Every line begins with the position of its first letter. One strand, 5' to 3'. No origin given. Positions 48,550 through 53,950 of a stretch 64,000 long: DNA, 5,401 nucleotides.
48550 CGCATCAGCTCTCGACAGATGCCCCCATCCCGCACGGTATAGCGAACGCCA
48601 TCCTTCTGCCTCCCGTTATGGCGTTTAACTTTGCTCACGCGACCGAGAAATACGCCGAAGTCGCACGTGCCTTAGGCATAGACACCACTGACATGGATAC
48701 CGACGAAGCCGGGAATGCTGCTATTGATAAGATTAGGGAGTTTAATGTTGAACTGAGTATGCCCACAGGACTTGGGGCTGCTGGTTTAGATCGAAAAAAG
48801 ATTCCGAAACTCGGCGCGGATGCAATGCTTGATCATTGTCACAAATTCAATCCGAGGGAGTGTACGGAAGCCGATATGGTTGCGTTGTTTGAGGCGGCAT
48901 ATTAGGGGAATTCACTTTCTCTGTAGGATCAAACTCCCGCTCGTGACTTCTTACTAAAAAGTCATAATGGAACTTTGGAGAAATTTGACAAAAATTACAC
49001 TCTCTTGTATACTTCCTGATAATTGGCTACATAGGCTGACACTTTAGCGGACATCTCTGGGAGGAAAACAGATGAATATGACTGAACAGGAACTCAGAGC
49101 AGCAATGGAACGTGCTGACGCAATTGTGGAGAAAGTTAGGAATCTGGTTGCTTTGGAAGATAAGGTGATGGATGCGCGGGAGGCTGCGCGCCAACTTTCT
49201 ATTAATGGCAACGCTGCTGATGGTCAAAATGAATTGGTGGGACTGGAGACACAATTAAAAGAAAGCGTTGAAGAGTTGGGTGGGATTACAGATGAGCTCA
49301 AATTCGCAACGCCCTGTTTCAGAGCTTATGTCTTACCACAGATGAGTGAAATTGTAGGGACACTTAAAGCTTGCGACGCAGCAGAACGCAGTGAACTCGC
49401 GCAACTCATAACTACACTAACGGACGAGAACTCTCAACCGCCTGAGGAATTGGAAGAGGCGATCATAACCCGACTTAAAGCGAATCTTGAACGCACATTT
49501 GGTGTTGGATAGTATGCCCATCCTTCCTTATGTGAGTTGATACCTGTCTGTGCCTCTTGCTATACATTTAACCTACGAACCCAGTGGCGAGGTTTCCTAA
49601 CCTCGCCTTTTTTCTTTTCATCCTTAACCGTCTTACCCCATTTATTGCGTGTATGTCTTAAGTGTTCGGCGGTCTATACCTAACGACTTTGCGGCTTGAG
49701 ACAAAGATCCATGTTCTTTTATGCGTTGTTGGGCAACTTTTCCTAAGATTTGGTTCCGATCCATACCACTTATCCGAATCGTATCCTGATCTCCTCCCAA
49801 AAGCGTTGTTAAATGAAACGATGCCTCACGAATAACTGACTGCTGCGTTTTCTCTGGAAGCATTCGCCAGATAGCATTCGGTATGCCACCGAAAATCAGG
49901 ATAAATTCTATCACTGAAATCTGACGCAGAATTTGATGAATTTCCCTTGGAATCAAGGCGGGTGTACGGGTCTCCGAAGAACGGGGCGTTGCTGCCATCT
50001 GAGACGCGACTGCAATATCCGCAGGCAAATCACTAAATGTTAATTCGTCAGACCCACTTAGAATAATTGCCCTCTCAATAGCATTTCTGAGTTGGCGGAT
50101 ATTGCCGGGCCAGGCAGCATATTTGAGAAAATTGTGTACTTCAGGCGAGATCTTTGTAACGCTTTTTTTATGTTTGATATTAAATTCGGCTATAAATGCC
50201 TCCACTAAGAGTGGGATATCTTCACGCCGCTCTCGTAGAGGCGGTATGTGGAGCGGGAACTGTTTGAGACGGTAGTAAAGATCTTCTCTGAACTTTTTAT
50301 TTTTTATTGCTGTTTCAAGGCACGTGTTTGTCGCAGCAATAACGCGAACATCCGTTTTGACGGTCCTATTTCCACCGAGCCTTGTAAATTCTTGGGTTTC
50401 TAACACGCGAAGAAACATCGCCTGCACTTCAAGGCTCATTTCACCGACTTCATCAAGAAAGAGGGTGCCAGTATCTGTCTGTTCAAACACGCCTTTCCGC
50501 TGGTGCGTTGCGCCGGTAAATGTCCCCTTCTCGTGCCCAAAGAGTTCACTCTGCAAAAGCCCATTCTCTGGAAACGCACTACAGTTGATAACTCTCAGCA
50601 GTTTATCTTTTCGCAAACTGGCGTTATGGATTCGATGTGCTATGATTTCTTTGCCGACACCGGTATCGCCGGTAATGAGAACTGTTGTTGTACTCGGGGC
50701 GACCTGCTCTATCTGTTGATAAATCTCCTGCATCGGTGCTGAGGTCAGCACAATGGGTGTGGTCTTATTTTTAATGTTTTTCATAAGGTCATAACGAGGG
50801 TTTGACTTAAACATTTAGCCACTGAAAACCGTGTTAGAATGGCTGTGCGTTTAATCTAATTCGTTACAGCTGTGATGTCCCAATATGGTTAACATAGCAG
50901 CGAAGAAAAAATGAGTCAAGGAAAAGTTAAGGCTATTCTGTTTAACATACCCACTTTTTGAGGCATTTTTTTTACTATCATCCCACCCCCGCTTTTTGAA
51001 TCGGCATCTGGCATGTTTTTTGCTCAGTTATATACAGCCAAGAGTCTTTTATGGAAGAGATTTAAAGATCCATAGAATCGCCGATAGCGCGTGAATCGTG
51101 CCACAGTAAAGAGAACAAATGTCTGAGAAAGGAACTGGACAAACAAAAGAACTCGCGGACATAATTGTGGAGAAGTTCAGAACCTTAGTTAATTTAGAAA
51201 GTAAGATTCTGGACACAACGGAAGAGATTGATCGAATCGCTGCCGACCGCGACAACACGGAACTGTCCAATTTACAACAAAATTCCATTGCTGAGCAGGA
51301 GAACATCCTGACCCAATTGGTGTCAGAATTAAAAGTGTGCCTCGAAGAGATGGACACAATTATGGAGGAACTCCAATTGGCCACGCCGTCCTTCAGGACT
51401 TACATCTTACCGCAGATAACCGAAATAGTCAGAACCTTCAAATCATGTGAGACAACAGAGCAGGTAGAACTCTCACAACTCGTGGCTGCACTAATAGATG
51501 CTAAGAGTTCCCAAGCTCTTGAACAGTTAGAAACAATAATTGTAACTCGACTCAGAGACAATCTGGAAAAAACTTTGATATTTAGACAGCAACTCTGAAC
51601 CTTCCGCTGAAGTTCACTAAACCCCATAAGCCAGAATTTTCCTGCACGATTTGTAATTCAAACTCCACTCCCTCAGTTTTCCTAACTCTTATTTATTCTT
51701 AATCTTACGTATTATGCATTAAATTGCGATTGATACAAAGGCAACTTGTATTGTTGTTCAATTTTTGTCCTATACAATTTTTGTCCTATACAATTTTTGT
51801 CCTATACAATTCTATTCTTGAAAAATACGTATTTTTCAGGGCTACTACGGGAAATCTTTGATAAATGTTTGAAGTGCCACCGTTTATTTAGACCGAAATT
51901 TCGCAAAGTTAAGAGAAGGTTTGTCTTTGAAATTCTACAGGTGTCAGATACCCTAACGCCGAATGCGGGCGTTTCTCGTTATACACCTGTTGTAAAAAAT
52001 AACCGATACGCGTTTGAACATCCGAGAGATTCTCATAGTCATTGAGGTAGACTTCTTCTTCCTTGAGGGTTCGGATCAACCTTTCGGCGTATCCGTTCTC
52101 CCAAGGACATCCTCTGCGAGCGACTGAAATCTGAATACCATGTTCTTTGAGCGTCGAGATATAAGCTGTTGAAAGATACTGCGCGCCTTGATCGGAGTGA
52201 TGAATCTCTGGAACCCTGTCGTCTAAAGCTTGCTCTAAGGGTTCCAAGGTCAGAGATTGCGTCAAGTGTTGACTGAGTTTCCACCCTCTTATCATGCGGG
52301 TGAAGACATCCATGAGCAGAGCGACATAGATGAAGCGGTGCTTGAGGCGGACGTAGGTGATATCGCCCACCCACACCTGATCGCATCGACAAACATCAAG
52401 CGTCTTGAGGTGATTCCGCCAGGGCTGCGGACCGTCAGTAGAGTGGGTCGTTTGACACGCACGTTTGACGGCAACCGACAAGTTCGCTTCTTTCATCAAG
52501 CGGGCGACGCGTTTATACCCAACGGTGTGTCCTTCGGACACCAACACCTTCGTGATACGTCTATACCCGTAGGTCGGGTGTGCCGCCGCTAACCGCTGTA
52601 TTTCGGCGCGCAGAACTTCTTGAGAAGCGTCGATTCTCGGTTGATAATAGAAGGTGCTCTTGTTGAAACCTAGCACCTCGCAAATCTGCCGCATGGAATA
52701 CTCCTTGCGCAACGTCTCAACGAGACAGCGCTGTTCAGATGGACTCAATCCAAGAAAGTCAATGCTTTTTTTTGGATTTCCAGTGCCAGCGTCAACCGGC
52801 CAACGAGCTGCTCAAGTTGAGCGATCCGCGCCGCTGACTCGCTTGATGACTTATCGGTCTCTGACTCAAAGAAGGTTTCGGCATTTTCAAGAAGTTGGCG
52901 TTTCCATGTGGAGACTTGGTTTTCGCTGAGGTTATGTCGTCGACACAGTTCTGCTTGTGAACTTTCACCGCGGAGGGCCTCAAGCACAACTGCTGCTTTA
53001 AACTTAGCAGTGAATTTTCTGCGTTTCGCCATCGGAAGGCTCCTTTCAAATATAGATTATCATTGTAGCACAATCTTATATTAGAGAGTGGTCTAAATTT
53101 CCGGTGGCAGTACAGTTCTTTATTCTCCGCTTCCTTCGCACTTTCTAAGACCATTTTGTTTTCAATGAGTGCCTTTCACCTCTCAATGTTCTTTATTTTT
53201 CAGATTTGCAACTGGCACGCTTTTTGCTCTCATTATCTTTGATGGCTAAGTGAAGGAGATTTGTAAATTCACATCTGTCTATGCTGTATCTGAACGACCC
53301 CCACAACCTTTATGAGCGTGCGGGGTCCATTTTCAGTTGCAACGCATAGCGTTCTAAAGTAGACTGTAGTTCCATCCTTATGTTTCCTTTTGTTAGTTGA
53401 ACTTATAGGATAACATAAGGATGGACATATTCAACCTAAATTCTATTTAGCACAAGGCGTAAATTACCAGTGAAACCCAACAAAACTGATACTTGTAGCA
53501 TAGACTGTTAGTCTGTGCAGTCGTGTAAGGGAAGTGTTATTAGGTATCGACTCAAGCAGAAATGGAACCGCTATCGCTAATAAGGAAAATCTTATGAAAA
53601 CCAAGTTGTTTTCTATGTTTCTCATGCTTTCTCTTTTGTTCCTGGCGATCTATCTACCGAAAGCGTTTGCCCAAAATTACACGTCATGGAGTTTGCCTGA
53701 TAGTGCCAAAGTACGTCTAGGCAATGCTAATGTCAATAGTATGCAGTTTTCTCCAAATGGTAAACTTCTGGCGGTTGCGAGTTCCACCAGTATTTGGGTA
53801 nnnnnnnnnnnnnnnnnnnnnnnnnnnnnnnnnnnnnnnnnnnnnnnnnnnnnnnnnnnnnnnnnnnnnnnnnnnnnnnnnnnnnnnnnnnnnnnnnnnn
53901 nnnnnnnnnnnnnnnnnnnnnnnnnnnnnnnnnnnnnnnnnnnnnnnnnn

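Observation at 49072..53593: Sensor-less sigma54 activator bracketed by two paralogous small proteins, with matching sigma54 promoters on paralog B and a WD40 gene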

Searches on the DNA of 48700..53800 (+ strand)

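Call 31: search_rna_families(source=window, start=48700, end=53800, threshold=evalue, max_evalue=1)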
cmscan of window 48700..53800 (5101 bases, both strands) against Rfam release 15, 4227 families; matches with E-value up to 1: 0.
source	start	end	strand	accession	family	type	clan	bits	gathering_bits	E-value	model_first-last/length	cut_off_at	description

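Call 73: search_rna_families(sources=[L002, L006, L008, L009, L011, L012, L013, L018, L020, L024, L025], threshold=gathering)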
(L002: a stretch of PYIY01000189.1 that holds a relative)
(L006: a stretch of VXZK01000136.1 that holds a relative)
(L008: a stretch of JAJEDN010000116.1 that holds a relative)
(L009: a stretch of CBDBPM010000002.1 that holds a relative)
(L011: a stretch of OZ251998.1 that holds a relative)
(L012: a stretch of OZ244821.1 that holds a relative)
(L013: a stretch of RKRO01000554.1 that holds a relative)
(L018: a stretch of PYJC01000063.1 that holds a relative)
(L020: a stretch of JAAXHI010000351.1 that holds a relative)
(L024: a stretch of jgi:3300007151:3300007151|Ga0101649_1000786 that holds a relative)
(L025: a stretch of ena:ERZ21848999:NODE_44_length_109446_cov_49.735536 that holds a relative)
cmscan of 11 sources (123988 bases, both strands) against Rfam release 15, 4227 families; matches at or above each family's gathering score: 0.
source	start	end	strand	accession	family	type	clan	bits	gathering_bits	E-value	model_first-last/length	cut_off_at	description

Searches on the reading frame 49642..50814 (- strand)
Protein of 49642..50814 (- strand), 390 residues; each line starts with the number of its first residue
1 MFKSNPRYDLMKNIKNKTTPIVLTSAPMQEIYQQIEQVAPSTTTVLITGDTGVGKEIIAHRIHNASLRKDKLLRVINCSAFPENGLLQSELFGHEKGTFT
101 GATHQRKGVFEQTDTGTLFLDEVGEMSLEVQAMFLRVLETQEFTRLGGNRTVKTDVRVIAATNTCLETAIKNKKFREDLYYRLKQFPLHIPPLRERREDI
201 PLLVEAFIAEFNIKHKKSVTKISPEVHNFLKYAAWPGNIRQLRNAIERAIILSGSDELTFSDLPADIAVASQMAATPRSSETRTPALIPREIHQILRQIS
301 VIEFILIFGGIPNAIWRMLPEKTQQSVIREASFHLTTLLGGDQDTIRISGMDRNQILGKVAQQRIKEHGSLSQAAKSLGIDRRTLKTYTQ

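Call 3: search_protein_families(library=pfam, proteins=[window:49642-50814:-], max_evalue=0.01)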
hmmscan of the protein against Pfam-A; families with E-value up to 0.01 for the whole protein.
window:49642-50814:- (390 aa): 11 families
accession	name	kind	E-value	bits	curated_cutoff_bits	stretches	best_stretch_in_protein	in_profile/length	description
PF00158.32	Sigma54_activat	-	1.1e-65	220.9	20.2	1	22-188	2-167/168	Sigma-54 interaction domain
PF25601.1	AAA_lid_14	-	1.8e-26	92.2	27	1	194-276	1-83/87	AAA+ ATPase lid domain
PF14532.12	Sigma54_activ_2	-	5e-21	75.8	25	1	25-193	4-138/138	Sigma-54 interaction domain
PF07724.20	AAA_2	-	1.1e-08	35.7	27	1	43-175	4-136/166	AAA domain (Cdc48 subfamily)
PF01078.27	Mg_chelatase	-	7.6e-07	29.2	20.3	1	42-173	22-167/207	Magnesium chelatase, subunit ChlI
PF07728.20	AAA_5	-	9.7e-07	29.3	22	1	45-165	2-124/139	AAA domain (dynein-related subfamily)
PF00493.29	MCM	-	0.00019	21.1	23.3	1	40-176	55-185/224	MCM P-loop domain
PF02954.25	HTH_8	-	0.00058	20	22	1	368-385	18-35/42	Bacterial regulatory protein, Fis family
PF00004.35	AAA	-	0.0018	19.2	21.2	1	45-165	1-111/131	ATPase family associated with various cellular activities (AAA)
PF20720.3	nSTAND3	-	0.0065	16.6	27.2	0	30-71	5-46/155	Novel STAND NTPase 3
PF12775.13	AAA_7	-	0.0083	16.1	25.8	0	35-85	26-76/181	P-loop containing dynein motor region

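Call 20: search_solved_structures(query=window:49642-50814:-, max_evalue=1e-20)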
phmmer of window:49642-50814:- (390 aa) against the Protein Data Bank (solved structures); distinct sequences matched with E-value up to 1e-20: 35.
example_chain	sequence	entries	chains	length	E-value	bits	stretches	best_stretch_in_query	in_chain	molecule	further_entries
1ojl_A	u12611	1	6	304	4.8e-70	239.8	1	24-283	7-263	TRANSCRIPTIONAL REGULATORY PROTEIN ZRAR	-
3dzd_A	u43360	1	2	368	8.2e-69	235.7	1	28-254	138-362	Transcriptional regulator (NtrC family)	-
9qq6_C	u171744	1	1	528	4.9e-67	229.9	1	22-259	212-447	Nif-specific regulatory protein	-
6iy8_A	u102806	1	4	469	8.5e-65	222.5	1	28-257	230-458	Positive regulator CapR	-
1ny6_A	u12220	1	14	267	3.7e-64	220.4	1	17-255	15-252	transcriptional regulator (NtrC family)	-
4ly6_A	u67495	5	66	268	3.9e-64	220.4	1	17-255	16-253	Transcriptional regulator (NtrC family)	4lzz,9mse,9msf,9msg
4l4u_A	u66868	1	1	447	4.1e-64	220.3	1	17-256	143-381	Transcriptional regulator (NtrC family)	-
26jl_A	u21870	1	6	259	5.7e-64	219.8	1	23-265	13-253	Flagellar regulatory protein A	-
1ny5_A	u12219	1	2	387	5.7e-64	219.8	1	17-255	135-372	transcriptional regulator (NtrC family)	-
3m0e_A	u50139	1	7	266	2.8e-63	217.5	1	17-255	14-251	Transcriptional regulator (NtrC family)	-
6jdi_A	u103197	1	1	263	2.9e-62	214.2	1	21-264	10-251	Nitrogen assimilation regulatory protein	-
5exp_A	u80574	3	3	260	1.1e-61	212.3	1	20-264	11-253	Transcriptional regulator FleQ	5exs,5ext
7ejw_C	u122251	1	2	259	1.4e-61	211.9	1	21-264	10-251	Transcriptional regulator FleQ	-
6j7e_A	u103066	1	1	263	1.5e-61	211.9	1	21-264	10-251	Nitrogen assimilation regulatory protein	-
5exx_A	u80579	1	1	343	1.8e-61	211.5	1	20-265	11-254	Transcriptional regulator FleQ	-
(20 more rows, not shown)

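Call 49: search_protein_families(library=ncbifam, proteins=[window:49642-50814:-], max_evalue=0.01)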
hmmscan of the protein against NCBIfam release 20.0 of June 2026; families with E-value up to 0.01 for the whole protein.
window:49642-50814:- (390 aa): 27 families (the best 25 are shown)
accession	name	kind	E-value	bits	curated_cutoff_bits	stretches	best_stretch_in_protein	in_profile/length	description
TIGR01817.1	nifA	equivalog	2.6e-94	316.9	528.85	1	15-275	192-451/534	nif-specific transcriptional activator NifA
NF003451.0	PRK05022.1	equivalog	2.9e-89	300.1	476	1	12-263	183-434/512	nitric oxide reductase transcriptional regulator NorR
TIGR01818.1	ntrC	equivalog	4e-89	299.5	558.6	1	11-359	126-459/463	nitrogen regulation protein NR(I)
NF041552.1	TF_PrdR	equivalog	1.1e-87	294.7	795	1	11-274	259-521/577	sigma-54 dependent transcriptional regulator PrdR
NF038308.1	RNA_repair_RtcR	equivalog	1.9e-86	291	650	1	15-282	176-451/530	RNA repair transcriptional activator RtcR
NF008469.0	PRK11361.1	equivalog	2.6e-85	286.9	714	1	19-281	143-404/461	acetoacetate metabolism transcriptional regulator AtoC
NF011958.0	PRK15429.1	equivalog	3.1e-84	283.9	830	1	11-276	371-634/692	formate hydrogenlyase transcriptional activator FlhA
TIGR02915.1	PEP_resp_reg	equivalog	2.1e-83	280.6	502.6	1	16-266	136-385/445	PEP-CTERM-box response regulator transcription factor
NF050807.1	TransRegFlbDCaul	equivalog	4.7e-77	259.8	750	1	12-278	111-376/454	sigma-54-dependent transcriptional regulator FlbD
NF007689.0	PRK10365.1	equivalog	6.9e-76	255.8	760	1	21-271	141-390/441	sigma-54-dependent response regulator transcription factor ZraR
NF041946.1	LuxO_transreg_Vib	equivalog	1.8e-75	254.5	800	1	14-278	128-391/463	quorum-sensing sigma-54 dependent transcriptional regulator LuxO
NF041906.1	V4R_TF_MobR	exception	1.9e-75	254.4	999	1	24-261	237-474/544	phenol degradation transcriptional regulator MobR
NF051870.1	NAssimRespRegNtrX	equivalog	3.1e-74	250.5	600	1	13-276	133-394/452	nitrogen assimilation response regulator NtrX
NF008176.1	PRK10923.1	equivalog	2.9e-73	247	620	1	12-290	131-408/469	nitrogen regulation protein NR(I)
TIGR02974.1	phageshock_pspF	equivalog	1.6e-72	244.5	443.55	1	25-268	5-248/336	phage shock protein operon transcriptional activator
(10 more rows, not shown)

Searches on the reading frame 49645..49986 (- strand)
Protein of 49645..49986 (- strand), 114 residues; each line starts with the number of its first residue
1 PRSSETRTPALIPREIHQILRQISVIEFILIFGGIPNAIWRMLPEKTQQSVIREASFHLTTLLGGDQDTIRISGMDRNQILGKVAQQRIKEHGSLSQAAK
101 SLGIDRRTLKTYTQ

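Call 46: find_homologous_proteins(query=window:49645-49986:-, max_evalue=0.001)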
Query seq(114 aa) (114 aa): 9 proteins with E <= 0.001 among 9 candidates.
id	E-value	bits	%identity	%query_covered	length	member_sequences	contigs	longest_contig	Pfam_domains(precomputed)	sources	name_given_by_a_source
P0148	6.8e-50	186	83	93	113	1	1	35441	-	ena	-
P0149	2.8e-48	180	84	92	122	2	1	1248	-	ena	-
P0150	2.2e-45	171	75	97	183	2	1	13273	PF25601.2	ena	-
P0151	3.2e-41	158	88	75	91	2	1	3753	-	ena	-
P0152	5.4e-35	138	61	96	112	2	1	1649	-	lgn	-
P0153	9.5e-34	134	66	89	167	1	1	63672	PF25601.2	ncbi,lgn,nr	ncbi:hypothetical protein JT359_10870 [Candidatus Poribacteria bacterium]|nr:hypothetical protein [C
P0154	2.7e-32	129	57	96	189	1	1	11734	PF25601.2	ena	-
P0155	4.8e-30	122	85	64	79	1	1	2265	-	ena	-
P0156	6.5e-25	105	64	77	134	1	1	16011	-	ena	-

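Call 56: predict_structure(alignment_id=A5)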
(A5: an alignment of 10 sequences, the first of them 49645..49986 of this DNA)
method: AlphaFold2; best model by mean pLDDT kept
length: 114 residues; sequences in the alignment: 10
mean_pLDDT: 70.7   pTM: 0.39
mean pLDDT of the five models: 70.7, 70.7, 69.5, 63.2, 59.4
residues with pLDDT >= 90: 0; 70-90: 72; 50-70: 28; < 50: 14
segments of 3 or more residues with pLDDT < 50: 1-9, 68-72
pLDDT, mean of each block of 10 residues (from residue 1): 42 65 70 73 80 75 58 61 81 86 83 79
secondary structure, 60 per line:
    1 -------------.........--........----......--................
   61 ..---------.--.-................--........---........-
elements in order: H14-22 H25-32 H37-42 H45-62 H77-92 H95-102 H106-113

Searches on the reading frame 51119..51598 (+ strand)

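Call 3: search_protein_families(library=pfam, proteins=[window:51119-51598:+], max_evalue=0.01)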
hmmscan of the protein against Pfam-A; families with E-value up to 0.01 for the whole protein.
window:51119-51598:+ (159 aa): 1 family
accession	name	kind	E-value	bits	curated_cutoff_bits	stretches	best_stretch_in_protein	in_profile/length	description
PF05267.17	DUF725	-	0.0099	16.3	22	0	57-116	10-69/121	Protein of unknown function (DUF725)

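Call 49: search_protein_families(library=ncbifam, proteins=[window:51119-51598:+], max_evalue=0.01)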
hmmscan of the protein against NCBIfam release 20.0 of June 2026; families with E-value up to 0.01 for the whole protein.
window:51119-51598:+ (159 aa): 0 families

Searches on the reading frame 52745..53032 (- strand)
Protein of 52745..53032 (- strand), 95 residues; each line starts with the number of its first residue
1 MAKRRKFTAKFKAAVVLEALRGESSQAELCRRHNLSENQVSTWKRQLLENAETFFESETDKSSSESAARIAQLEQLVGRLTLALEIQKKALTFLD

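Call 3: search_protein_families(library=pfam, proteins=[window:52745-53032:-], max_evalue=0.01)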
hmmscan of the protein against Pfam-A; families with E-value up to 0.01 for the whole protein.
window:52745-53032:- (95 aa): 7 families
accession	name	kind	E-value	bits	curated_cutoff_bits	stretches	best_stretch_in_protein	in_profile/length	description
PF01527.26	HTH_Tnp_1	-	1.9e-13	50.9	24.1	1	1-76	1-73/75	Transposase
PF13518.12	HTH_28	-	5.9e-08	33.1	25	1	11-49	1-38/52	Helix-turn-helix domain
PF13542.12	HTH_Tnp_ISL3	-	8.3e-06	25.6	27.4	1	2-43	7-46/51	Helix-turn-helix domain of transposase family ISL3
PF04218.19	CENP-B_N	-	0.00012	22.1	21.2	1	3-45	3-44/53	CENP-B N-terminal DNA-binding domain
PF13551.12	HTH_29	-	0.0018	18.7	28.1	1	12-46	1-35/64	Winged helix-turn helix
PF06627.17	DUF1153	-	0.0043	17.6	23.5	1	4-48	27-71/87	Protein of unknown function (DUF1153)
PF09607.16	BrkDBD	-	0.0088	16.4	23.4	0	3-45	2-47/58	Brinker DNA-binding domain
